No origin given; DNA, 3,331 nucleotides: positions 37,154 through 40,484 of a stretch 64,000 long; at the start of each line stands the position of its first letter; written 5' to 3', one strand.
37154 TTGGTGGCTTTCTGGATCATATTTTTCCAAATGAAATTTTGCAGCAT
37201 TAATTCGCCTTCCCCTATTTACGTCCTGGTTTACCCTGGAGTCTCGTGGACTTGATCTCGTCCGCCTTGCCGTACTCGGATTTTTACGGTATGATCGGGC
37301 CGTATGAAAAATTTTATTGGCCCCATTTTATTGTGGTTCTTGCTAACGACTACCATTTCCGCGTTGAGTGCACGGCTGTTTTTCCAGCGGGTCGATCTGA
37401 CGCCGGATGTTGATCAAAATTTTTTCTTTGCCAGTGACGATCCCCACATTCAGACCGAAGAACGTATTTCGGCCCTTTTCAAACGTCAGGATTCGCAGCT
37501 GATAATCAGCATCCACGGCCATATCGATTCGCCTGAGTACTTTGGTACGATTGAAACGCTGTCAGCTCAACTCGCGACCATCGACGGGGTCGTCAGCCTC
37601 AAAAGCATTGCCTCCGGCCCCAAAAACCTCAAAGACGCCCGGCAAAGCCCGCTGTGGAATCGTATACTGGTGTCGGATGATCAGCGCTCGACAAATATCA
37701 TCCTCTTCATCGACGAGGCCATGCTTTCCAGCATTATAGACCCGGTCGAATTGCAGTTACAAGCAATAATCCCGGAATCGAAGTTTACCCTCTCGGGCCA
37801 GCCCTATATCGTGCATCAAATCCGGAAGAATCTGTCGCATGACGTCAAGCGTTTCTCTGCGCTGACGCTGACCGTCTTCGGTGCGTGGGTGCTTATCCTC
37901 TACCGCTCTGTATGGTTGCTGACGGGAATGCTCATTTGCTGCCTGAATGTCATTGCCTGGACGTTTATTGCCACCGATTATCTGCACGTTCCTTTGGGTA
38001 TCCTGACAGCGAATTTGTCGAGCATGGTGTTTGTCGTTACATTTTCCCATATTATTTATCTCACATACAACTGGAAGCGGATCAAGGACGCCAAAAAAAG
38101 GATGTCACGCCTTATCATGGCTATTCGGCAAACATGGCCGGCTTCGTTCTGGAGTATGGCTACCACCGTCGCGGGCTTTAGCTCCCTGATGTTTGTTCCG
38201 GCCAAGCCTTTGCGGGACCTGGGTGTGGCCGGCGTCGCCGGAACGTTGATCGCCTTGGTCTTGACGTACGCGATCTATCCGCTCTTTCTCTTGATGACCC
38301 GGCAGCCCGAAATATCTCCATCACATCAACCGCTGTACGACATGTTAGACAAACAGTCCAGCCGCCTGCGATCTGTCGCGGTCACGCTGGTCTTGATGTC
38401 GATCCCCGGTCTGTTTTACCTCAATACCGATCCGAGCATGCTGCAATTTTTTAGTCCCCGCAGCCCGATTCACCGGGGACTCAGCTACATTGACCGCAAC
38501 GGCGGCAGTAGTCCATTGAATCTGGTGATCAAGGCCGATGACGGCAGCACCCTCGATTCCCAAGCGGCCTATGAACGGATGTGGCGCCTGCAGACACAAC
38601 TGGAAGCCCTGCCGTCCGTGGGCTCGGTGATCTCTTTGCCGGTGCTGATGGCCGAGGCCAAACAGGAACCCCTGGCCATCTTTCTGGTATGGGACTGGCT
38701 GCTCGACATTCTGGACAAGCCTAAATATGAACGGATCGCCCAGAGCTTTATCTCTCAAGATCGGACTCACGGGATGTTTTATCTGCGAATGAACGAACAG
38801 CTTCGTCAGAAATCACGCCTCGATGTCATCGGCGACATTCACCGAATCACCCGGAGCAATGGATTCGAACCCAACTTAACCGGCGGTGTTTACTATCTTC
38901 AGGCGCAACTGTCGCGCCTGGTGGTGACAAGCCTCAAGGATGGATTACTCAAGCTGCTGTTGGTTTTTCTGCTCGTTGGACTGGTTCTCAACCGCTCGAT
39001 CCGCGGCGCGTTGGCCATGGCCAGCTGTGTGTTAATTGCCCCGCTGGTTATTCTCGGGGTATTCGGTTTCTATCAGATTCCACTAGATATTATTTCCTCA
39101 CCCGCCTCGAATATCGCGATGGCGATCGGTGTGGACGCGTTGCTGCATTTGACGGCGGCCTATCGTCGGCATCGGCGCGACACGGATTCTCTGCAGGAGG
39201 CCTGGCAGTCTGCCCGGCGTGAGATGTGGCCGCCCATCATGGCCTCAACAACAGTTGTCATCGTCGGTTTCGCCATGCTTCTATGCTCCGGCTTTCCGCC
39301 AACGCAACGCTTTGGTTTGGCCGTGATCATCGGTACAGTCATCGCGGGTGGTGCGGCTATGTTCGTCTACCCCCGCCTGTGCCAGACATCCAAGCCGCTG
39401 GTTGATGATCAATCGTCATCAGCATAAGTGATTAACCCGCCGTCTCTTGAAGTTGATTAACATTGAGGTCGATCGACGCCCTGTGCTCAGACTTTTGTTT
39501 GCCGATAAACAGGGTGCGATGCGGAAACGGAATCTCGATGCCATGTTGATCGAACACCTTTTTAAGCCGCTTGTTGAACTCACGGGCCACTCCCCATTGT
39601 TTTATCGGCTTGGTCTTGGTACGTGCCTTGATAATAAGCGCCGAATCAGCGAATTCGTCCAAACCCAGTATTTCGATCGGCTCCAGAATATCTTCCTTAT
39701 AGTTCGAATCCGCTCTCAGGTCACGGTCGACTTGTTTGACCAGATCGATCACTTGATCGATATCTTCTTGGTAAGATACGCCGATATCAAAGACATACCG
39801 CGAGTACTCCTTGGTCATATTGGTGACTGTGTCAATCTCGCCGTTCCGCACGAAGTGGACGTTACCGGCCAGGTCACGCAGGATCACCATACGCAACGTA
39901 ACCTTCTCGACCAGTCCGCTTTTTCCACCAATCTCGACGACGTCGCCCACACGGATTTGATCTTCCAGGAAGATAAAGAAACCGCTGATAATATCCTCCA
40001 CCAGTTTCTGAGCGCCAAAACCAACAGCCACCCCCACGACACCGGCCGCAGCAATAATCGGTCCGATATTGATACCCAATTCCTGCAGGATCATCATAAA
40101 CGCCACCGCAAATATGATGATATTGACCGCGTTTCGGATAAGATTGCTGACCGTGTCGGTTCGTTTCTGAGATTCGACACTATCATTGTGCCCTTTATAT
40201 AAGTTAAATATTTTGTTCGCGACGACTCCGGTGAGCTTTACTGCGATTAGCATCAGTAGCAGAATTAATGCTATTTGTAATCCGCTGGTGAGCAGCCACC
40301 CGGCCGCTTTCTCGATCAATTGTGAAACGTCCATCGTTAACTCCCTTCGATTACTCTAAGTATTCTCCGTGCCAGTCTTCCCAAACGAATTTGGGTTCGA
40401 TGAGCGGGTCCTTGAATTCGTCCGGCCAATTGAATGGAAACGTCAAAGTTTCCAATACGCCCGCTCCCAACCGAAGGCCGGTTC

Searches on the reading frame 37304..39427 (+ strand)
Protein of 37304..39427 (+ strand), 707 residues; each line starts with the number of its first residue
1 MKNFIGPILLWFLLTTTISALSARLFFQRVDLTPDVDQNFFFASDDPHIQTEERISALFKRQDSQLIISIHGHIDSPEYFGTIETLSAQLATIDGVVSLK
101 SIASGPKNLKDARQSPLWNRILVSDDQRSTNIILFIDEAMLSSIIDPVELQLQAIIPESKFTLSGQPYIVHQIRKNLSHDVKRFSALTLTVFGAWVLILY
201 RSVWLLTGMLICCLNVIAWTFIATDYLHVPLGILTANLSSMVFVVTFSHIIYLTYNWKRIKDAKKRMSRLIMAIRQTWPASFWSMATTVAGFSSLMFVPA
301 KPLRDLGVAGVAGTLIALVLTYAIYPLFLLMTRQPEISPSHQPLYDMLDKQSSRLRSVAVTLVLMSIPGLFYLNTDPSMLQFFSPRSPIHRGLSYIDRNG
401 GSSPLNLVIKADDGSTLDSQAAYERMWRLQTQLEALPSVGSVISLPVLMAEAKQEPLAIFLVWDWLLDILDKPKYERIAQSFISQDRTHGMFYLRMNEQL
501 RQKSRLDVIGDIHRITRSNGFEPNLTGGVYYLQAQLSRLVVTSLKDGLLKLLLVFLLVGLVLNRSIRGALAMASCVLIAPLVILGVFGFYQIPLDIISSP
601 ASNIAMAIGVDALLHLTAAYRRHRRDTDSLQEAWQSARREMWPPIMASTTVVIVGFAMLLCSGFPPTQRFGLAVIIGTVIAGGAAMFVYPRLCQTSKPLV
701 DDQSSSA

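Call 69: search_protein_families(library=pfam, proteins=[window:37304-39427:+], max_evalue=0.00001)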
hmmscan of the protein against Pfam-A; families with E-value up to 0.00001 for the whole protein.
window:37304-39427:+ (707 aa): 1 family
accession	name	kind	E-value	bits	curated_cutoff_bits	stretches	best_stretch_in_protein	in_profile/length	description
PF03176.21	MMPL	-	7.2e-22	78.2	20.5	2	400-692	24-298/333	MMPL family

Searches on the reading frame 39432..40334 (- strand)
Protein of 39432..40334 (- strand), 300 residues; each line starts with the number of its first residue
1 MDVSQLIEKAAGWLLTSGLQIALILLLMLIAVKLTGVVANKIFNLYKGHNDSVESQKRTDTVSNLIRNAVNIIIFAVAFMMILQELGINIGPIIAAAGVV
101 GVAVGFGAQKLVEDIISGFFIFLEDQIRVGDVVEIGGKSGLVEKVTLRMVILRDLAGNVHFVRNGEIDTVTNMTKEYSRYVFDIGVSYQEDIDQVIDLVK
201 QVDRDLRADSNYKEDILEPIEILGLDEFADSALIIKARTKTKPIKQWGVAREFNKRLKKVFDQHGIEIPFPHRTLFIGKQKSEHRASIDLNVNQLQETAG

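Call 69: search_protein_families(library=pfam, proteins=[window:39432-40334:-], max_evalue=0.00001)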
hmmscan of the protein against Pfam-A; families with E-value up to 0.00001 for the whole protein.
window:39432-40334:- (300 aa): 3 families
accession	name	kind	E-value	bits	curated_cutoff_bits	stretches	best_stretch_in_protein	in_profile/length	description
PF00924.24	MS_channel_2nd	-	1e-14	54.8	20.2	1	111-174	2-67/68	Mechanosensitive ion channel, beta-domain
PF21082.3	MS_channel_3rd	-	6.8e-12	46.1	21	1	181-268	2-88/88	Mechanosensitive ion channel MscS, C-terminal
PF21088.3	MS_channel_1st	-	2.2e-11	43.9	23.1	1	69-109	2-42/42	Mechanosensitive ion channel, transmembrane helices 2/3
